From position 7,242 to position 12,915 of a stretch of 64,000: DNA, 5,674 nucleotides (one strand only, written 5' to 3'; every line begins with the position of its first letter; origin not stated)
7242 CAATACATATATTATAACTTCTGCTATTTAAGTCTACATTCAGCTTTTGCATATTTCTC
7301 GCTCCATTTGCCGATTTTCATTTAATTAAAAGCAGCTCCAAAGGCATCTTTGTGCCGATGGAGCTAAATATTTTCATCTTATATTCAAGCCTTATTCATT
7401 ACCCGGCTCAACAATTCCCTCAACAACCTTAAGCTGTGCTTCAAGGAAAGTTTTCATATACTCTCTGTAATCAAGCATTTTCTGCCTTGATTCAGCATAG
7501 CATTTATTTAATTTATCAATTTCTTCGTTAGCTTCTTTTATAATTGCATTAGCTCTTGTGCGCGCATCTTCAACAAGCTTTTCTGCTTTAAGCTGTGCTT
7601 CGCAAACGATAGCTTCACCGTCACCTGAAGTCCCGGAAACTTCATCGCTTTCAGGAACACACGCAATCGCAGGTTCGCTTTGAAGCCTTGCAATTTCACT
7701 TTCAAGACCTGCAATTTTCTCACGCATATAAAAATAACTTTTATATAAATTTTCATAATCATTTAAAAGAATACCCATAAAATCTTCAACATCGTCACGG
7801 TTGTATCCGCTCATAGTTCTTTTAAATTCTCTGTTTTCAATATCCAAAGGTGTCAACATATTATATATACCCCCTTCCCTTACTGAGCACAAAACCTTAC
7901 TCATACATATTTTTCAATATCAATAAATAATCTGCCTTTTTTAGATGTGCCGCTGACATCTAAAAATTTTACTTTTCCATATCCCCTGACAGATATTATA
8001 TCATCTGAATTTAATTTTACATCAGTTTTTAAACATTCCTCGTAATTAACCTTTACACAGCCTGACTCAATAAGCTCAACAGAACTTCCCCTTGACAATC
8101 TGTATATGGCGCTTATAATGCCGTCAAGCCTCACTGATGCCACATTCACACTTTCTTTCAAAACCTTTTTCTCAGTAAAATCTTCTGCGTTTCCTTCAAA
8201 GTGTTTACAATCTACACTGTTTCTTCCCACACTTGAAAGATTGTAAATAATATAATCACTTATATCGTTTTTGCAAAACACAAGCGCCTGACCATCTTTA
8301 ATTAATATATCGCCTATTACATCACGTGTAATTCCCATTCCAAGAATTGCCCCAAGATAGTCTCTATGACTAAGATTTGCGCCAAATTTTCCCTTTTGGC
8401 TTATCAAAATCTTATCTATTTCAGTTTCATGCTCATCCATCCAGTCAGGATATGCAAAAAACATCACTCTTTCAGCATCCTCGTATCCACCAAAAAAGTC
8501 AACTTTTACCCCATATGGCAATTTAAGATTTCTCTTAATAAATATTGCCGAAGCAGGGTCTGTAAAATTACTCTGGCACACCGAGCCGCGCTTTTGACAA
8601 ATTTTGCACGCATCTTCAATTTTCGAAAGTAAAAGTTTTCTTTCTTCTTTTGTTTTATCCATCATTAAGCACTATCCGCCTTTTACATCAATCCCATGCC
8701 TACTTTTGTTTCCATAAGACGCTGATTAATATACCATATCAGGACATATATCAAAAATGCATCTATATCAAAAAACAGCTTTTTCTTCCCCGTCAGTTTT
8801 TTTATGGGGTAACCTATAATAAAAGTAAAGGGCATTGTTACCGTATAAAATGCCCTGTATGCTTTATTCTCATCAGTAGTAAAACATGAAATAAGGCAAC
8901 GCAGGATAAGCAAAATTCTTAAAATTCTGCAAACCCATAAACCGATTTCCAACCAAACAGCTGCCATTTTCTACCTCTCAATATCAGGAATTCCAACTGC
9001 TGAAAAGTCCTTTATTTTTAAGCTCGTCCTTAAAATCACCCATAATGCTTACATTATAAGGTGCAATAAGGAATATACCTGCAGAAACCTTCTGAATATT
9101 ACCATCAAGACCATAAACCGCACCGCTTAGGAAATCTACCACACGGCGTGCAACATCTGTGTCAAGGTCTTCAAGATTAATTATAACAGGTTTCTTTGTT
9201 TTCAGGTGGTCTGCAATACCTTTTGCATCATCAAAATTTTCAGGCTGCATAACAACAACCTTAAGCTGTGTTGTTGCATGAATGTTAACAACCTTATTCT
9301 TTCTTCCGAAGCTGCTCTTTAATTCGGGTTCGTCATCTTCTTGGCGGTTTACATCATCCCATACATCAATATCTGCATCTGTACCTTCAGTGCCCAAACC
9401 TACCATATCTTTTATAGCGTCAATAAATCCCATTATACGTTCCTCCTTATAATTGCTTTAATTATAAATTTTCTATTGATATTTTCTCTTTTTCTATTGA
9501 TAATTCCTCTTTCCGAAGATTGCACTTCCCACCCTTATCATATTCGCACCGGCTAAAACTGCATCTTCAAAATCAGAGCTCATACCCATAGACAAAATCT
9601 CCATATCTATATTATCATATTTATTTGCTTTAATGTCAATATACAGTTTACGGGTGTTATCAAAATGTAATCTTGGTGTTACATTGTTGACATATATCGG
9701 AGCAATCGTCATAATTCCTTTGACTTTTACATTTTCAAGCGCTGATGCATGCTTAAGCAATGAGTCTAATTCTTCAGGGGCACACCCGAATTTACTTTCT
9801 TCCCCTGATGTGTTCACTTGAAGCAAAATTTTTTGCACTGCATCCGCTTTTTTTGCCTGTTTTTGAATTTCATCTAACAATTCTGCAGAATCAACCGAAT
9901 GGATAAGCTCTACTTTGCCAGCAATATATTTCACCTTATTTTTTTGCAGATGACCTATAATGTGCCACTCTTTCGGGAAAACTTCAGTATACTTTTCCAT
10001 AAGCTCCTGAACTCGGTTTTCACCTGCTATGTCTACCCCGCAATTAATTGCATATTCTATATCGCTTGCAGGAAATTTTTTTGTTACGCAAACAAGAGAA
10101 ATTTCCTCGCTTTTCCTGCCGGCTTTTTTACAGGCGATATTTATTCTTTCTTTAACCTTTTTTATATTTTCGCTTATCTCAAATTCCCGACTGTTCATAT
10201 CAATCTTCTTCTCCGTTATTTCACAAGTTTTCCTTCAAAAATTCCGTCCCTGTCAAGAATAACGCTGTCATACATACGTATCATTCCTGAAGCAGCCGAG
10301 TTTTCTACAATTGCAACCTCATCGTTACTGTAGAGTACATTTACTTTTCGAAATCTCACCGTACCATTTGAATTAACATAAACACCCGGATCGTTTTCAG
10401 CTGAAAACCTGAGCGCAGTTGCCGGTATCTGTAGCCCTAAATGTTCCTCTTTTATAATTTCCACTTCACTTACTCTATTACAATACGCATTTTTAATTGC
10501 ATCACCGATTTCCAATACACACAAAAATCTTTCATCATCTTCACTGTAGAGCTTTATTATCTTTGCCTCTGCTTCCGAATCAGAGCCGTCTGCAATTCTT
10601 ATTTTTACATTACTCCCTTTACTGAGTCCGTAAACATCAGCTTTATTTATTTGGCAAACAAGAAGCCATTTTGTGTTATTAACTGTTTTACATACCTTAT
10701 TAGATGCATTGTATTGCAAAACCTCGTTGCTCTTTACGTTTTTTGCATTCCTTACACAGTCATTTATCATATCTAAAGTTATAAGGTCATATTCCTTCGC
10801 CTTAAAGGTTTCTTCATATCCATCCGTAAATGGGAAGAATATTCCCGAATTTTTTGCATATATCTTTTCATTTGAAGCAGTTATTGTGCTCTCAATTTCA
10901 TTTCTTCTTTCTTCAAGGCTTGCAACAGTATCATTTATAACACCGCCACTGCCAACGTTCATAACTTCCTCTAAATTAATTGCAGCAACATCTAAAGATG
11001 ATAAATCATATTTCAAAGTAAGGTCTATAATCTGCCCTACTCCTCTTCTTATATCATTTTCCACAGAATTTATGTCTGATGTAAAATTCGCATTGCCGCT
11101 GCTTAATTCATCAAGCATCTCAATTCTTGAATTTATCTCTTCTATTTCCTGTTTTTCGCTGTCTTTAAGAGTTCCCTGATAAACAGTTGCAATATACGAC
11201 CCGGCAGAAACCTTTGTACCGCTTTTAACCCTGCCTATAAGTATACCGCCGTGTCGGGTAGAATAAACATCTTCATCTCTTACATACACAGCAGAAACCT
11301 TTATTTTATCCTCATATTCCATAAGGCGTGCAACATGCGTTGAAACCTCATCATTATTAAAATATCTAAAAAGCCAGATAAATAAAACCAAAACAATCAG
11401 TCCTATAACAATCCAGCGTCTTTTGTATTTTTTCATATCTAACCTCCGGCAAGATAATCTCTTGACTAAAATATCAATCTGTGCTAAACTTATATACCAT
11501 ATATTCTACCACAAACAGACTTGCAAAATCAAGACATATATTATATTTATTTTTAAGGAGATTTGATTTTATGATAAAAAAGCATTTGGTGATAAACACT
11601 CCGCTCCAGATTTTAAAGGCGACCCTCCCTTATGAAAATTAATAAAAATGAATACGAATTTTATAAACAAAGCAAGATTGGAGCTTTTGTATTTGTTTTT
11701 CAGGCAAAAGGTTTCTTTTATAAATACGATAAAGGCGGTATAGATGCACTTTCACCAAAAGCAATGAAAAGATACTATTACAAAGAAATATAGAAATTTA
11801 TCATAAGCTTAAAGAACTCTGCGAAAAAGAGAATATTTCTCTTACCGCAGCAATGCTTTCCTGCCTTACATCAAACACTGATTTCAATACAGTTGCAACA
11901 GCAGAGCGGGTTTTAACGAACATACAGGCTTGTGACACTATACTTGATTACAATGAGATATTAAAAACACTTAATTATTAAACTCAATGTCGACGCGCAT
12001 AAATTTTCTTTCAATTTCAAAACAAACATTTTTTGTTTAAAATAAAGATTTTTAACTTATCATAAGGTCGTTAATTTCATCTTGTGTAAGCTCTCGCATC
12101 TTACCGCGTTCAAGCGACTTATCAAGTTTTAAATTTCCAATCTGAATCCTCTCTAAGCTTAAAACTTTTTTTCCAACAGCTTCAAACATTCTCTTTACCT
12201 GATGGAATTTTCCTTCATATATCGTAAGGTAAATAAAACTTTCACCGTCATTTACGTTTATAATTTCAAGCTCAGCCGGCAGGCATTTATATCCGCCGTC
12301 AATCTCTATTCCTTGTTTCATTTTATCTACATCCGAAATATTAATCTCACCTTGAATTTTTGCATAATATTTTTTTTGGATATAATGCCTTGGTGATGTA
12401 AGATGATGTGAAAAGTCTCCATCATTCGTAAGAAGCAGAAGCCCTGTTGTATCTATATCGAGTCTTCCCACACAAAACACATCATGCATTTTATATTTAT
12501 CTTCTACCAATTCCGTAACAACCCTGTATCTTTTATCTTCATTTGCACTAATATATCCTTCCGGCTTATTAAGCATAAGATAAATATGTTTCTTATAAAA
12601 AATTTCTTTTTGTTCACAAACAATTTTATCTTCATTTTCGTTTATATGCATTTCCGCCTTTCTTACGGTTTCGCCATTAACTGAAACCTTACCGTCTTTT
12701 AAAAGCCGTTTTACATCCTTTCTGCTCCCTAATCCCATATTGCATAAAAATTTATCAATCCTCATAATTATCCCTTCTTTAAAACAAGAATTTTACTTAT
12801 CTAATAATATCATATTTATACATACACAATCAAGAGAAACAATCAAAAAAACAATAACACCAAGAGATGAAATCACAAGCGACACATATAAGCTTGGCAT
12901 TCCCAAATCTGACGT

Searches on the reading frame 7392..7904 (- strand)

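Call 36: search_protein_families(library=pfam, max_evalue=0.00001, proteins=[window:7392-7904:-])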
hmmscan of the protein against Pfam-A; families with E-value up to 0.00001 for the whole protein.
window:7392-7904:- (170 aa): 1 family
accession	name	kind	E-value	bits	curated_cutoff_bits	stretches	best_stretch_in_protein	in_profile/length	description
PF05103.18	DivIVA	-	3.5e-21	76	28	1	17-75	1-59/131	DivIVA protein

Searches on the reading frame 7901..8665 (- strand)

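Call 36: search_protein_families(library=pfam, max_evalue=0.00001, proteins=[window:7901-8665:-])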
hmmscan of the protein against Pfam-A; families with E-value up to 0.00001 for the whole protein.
window:7901-8665:- (254 aa): 1 family
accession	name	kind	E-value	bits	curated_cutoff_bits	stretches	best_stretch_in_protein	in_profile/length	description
PF17774.7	YlmH_RBD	-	1.1e-14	54.9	23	1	82-156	7-80/84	Putative RNA-binding domain in YlmH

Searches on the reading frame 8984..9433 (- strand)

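Call 37: search_protein_families(library=pfam, max_evalue=0.00001, proteins=[window:8984-9433:-])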
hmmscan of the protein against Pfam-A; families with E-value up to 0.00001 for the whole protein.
window:8984-9433:- (149 aa): 1 family
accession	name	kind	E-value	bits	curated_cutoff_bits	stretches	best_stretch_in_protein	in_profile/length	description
PF04472.17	SepF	-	2.8e-30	104.8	27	1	59-130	1-72/72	Cell division protein SepF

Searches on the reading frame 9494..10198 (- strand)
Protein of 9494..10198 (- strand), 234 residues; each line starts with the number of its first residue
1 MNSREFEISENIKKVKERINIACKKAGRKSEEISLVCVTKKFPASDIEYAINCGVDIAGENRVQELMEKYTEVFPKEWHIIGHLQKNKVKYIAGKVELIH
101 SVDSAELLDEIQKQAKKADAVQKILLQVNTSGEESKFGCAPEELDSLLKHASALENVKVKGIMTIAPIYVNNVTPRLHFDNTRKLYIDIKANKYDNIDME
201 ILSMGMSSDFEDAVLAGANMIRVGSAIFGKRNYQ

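Call 37: search_protein_families(library=pfam, max_evalue=0.00001, proteins=[window:9494-10198:-])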
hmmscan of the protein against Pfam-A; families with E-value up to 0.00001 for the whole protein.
window:9494-10198:- (234 aa): 1 family
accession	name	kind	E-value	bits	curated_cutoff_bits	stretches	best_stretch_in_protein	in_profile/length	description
PF01168.26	Ala_racemase_N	-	2.4e-22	80.2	24.1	1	35-230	23-218/220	Alanine racemase, N-terminal domain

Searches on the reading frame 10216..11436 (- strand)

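Call 37: search_protein_families(library=pfam, max_evalue=0.00001, proteins=[window:10216-11436:-])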
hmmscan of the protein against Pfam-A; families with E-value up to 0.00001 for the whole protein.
window:10216-11436:- (406 aa): 1 family
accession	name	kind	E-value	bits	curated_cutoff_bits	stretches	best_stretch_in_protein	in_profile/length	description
PF12700.13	HlyD_2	-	1.4e-51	176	25.1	1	3-404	12-415/416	HlyD family secretion protein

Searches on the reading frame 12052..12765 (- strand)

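Call 37: search_protein_families(library=pfam, max_evalue=0.00001, proteins=[window:12052-12765:-])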
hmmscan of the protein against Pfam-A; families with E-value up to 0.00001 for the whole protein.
window:12052-12765:- (237 aa): 2 families
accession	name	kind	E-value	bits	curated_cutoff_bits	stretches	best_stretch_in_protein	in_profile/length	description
PF00849.27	PseudoU_synth_2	-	1.9e-22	80.6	26.8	1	62-196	2-152/152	RNA pseudouridylate synthase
PF01479.30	S4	-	2.5e-11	43.5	22.8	1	1-45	1-46/48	S4 domain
